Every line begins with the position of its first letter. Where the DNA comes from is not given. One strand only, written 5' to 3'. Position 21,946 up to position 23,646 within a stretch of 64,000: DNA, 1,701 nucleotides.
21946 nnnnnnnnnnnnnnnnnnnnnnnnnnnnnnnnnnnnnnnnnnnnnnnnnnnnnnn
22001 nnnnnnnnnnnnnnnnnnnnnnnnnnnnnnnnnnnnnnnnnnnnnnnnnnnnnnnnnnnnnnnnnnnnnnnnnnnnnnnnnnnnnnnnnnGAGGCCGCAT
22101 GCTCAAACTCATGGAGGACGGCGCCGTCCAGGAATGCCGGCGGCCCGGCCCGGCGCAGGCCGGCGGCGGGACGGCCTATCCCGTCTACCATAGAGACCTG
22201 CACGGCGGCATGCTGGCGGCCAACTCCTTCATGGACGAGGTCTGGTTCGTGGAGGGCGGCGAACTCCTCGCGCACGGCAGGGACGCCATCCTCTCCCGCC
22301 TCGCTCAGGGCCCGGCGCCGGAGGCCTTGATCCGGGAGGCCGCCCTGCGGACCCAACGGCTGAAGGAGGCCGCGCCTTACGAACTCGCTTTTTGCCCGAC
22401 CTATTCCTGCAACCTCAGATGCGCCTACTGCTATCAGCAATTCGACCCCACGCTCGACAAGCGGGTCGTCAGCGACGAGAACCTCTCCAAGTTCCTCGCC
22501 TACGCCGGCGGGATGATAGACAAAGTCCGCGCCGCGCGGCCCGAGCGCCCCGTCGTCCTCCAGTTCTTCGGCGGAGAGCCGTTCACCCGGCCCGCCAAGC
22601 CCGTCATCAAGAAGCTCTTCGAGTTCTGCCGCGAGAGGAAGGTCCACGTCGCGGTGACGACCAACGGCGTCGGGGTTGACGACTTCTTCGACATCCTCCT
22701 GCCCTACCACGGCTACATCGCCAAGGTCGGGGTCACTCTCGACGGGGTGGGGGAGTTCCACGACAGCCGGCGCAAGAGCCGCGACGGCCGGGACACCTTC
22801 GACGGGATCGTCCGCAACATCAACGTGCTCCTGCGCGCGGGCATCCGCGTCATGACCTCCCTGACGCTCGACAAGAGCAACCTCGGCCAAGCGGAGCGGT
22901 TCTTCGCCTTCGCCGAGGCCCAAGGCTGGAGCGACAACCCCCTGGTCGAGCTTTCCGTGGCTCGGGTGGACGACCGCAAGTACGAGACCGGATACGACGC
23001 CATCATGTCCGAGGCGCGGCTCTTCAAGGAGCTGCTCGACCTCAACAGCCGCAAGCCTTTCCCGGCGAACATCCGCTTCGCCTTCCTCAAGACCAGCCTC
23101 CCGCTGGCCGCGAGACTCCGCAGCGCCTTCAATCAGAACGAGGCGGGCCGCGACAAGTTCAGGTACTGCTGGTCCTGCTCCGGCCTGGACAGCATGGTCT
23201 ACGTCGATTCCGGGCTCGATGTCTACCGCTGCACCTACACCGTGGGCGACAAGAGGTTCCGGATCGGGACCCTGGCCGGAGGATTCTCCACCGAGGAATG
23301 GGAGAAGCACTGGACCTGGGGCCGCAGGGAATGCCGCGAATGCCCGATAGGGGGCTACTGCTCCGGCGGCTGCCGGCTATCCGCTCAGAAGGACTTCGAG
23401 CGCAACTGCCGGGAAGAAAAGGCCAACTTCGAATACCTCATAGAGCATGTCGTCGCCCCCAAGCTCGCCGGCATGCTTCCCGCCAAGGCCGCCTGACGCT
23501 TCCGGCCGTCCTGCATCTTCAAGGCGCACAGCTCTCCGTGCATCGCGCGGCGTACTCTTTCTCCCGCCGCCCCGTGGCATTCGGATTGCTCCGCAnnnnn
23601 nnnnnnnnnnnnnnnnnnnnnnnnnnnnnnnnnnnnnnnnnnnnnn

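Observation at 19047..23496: Sigma-54-controlled RiPP-like cluster on the ICE: bEBP, precursor, ABC exporter, RRE-rSAM/SPASM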

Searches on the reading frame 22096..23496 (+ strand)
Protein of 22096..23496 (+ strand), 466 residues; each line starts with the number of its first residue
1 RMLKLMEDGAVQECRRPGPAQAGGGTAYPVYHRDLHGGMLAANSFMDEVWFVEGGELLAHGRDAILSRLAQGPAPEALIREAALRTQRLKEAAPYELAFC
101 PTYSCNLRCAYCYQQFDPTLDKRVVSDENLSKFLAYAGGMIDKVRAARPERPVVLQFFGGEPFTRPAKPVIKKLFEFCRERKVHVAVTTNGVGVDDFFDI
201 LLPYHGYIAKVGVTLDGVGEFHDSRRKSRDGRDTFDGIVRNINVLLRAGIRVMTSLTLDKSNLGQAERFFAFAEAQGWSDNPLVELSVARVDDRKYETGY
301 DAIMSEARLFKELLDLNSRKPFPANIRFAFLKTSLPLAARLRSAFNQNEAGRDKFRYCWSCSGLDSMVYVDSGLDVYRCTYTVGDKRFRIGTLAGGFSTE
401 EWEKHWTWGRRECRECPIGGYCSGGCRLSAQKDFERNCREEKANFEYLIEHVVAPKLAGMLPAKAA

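Call 3: search_protein_families(library=ncbifam, proteins=[window:22096-23496:+], max_evalue=0.01)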
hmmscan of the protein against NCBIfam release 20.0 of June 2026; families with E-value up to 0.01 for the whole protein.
window:22096-23496:+ (466 aa): 68 families (the best 25 are shown)
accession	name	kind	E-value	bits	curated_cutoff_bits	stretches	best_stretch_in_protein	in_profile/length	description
NF040899.1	ryptide_rSAM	equivalog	2.2e-65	221.2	600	1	95-459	98-457/464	radical SAM/SPASM ryptide class RiPP maturase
NF038107.1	rSAM_NF038107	equivalog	1.8e-26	92.9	600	1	102-295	92-284/444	Cys-every-fifth radical SAM/SPASM peptide maturase CefB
NF047865.1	rSAM_PapB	equivalog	1e-23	84.1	340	1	102-427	10-317/330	PapB family radical SAM/SPASM ranthipeptide maturase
TIGR04064.1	rSAM_nif11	equivalog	1.3e-22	80.1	518.7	1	94-428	77-402/459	nif11-like peptide radical SAM maturase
TIGR04463.1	rSAM_vs_C_rich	equivalog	2e-22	79.6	525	1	85-285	73-267/438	TIGR04463 family radical SAM/SPASM RiPP maturase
TIGR04334.1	rSAM_Clo7bot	equivalog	3.4e-21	75.4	600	1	95-291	90-277/440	radical SAM/SPASM domain Clo7bot peptide maturase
TIGR04280.1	geopep_mat_rSAM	hypoth_equivalog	8.3e-21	74.4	400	2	102-244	91-229/428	geopeptide radical SAM maturase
NF041298.1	rSAM_mat_DynA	equivalog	3.3e-20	72.4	450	1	101-275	7-176/356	dynobactin maturation radical SAM/SPASM protein DynA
TIGR03942.1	sulfatase_rSAM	equivalog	6.2e-20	71.6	349.45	1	103-277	9-180/363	anaerobic sulfatase maturase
TIGR03974.1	rSAM_six_Cys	equivalog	3e-19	69.3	425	2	102-246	104-245/451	thioether cross-link-forming SCIFF peptide maturase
NF052473.1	rSAM_FlmE_OhkG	exception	3.2e-18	65.7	500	1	85-448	88-450/481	FlmE/OhkG family radical SAM/SPASM peptide maturase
NF041718.1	rSAM_phane_AMC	equivalog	1.6e-15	57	425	1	96-277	7-179/362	cyclophane-forming radical SAM peptide maturase AmcB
NF040492.1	not_ScfB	exception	3.2e-15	56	855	2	102-248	102-245/450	ScfB-related radical SAM/SPASM orphan maturase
TIGR03962.1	mycofact_rSAM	equivalog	5e-15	55.5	265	1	92-277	9-177/339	mycofactocin radical SAM maturase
TIGR03906.1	quino_hemo_SAM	equivalog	6.1e-15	54.8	453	1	102-247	101-243/467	quinohemoprotein amine dehydrogenase maturation protein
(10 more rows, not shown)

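Call 4: search_protein_families(library=pfam, proteins=[window:22096-23496:+], max_evalue=0.01)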
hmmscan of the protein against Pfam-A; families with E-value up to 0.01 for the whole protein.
window:22096-23496:+ (466 aa): 2 families
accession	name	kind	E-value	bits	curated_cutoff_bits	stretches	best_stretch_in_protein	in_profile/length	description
PF04055.27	Radical_SAM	-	6.2e-15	56.2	29.5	1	101-263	3-156/166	Radical SAM superfamily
PF13353.11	Fer4_12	-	0.0062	17.3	22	0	104-217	14-115/137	4Fe-4S single cluster domain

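Call 7: find_homologous_proteins(query=window:22099-23493:+, max_evalue=1e-10)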
Query window:22099-23493:+ (465 aa): 90 proteins with E <= 1e-10 among 8000 candidates.
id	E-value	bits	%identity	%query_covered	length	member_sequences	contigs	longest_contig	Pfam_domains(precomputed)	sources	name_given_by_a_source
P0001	0.0e+0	1086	100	100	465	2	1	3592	PF04055.28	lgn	-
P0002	6.7e-245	831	74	100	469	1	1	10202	PF04055.28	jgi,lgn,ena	-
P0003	8.4e-210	716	65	98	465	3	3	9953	PF04055.28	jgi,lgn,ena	-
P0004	1.7e-204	698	64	100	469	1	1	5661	PF04055.28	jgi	jgi:uncharacterized protein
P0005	7.2e-204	696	63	99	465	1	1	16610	PF04055.28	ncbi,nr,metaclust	ncbi:MAG: hypothetical protein A2V88_17965 [Elusimicrobia bacterium RBG_16_66_12]|nr:MAG: hypothetic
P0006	3.8e-203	694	62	100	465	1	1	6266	PF04055.28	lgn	-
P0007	9.5e-202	689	61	100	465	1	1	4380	PF04055.28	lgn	-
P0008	5.5e-200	683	62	100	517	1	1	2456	PF04055.28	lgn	-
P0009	1.4e-179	616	58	94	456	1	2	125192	PF04055.28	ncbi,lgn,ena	-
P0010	6.5e-178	611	56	99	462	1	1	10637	PF04055.28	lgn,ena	-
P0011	1.1e-102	363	45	77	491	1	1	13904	PF04055.28,PF13353.12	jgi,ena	-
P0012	2.0e-92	329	39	83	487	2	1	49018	PF04055.28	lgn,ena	-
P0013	4.4e-89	318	39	83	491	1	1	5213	PF04055.28,PF13353.12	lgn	-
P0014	2.3e-73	266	37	84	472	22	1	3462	PF04055.28,PF13353.12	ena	-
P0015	1.3e-63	234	31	94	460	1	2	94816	PF04055.28,PF13353.12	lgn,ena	-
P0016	8.3e-38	149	30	74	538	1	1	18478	PF04055.28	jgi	jgi:uncharacterized protein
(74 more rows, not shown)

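Call 8: find_encoding_contigs(protein=P0002, flank=6000, max_places=2)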
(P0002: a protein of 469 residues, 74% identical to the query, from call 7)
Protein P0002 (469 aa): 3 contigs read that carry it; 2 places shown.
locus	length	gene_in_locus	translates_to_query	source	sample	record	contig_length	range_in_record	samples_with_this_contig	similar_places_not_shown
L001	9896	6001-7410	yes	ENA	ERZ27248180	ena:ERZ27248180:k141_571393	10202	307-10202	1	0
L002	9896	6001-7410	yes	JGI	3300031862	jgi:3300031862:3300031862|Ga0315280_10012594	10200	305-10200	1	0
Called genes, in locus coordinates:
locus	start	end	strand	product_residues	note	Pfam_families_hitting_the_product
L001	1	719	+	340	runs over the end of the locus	?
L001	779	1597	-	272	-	-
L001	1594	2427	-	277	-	-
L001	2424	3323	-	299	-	-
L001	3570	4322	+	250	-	-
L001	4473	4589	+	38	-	-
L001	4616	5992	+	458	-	-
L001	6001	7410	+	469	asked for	PF04055:Radical_SAM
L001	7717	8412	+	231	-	PF02353:CMAS, PF13489:Methyltransf_23, PF01209:Ubie_methyltran, PF05175:MTS, PF13847:Methyltransf_31, PF08241:Methyltransf_11, PF08242:Methyltransf_12, PF13649:Methyltransf_25, +3 more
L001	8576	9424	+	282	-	PF00795:CN_hydrolase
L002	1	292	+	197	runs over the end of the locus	?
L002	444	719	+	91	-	PF00534:Glycos_transf_1 (weak), PF13692:Glyco_trans_1_4 (weak)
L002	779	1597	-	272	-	-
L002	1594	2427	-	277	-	-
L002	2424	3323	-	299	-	-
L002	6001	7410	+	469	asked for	PF04055:Radical_SAM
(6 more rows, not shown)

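Call 9: find_encoding_contigs(protein=P0005, flank=6000, max_places=2)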
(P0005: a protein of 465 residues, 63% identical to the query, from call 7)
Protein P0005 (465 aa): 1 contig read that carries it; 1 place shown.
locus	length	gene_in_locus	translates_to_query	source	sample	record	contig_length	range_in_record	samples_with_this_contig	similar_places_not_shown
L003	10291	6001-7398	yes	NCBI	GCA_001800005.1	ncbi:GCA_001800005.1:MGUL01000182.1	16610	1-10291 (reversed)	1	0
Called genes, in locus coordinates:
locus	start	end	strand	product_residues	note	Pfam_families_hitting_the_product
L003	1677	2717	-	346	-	PF04552:Sigma54_DBD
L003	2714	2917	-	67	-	-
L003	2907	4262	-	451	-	PF00072:Response_reg, PF01078:Mg_chelatase (faint), PF00158:Sigma54_activat, PF14532:Sigma54_activ_2, PF00004:AAA (weak), PF07728:AAA_5, PF25601:AAA_lid_14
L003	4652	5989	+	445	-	PF02463:SMC_N (faint)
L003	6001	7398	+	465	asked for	PF04055:Radical_SAM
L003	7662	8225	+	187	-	-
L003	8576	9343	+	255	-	PF07719:TPR_2 (faint), PF13432:TPR_16 (weak)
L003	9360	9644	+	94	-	-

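Call 10: find_encoding_contigs(protein=P0009, flank=6000, max_places=2)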
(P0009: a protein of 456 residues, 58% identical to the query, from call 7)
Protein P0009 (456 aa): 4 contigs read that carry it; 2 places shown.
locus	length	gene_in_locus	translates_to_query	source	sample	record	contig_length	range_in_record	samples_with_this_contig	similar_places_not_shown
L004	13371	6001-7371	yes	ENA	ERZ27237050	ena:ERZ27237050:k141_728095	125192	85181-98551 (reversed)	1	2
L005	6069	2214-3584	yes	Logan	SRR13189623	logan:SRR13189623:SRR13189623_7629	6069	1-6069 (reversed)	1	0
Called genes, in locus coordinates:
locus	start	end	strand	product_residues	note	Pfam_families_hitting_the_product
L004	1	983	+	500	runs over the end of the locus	PF00004:AAA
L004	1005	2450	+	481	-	PF01073:3Beta_HSD (weak), PF01370:Epimerase (weak), PF05368:NmrA, PF13460:NAD_binding_10, PF11066:DUF2867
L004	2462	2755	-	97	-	-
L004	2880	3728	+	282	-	PF01522:Polysacc_deac_1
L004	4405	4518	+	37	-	-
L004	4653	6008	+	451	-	-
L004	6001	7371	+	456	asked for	PF04055:Radical_SAM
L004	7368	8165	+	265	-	-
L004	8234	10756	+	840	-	PF03706:LPG_synthase_TM, PF09924:LPG_synthase_C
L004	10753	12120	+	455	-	PF01083:Cutinase (faint), PF06057:VirJ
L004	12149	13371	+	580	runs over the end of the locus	PF07719:TPR_2 (faint), PF13424:TPR_12 (faint), PF13428:TPR_14 (faint), PF13181:TPR_8 (faint), PF13431:TPR_17 (faint), PF13432:TPR_16 (weak), PF13432:TPR_16, PF14559:TPR_19, +1 more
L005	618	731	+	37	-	-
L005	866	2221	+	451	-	-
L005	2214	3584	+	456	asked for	PF04055:Radical_SAM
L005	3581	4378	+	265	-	-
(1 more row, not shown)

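Call 11: find_encoding_contigs(protein=P0012, flank=6000, max_places=2)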
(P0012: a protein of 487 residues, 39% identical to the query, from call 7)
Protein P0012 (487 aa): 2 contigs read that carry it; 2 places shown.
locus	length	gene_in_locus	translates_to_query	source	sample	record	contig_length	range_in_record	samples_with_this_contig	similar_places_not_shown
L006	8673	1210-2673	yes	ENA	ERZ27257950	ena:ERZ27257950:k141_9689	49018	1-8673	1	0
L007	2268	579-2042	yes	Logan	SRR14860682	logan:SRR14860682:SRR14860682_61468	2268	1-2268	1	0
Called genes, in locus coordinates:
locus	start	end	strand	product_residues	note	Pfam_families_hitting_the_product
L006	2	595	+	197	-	?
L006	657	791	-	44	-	-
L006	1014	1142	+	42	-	-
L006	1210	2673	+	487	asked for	PF04055:Radical_SAM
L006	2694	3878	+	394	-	PF07690:MFS_1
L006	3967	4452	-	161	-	-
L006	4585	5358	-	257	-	-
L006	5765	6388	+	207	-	PF00239:Resolvase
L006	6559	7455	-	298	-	PF13643:DUF4145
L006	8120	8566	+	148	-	-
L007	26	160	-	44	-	-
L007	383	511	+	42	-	-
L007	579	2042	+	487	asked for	PF04055:Radical_SAM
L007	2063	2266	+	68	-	?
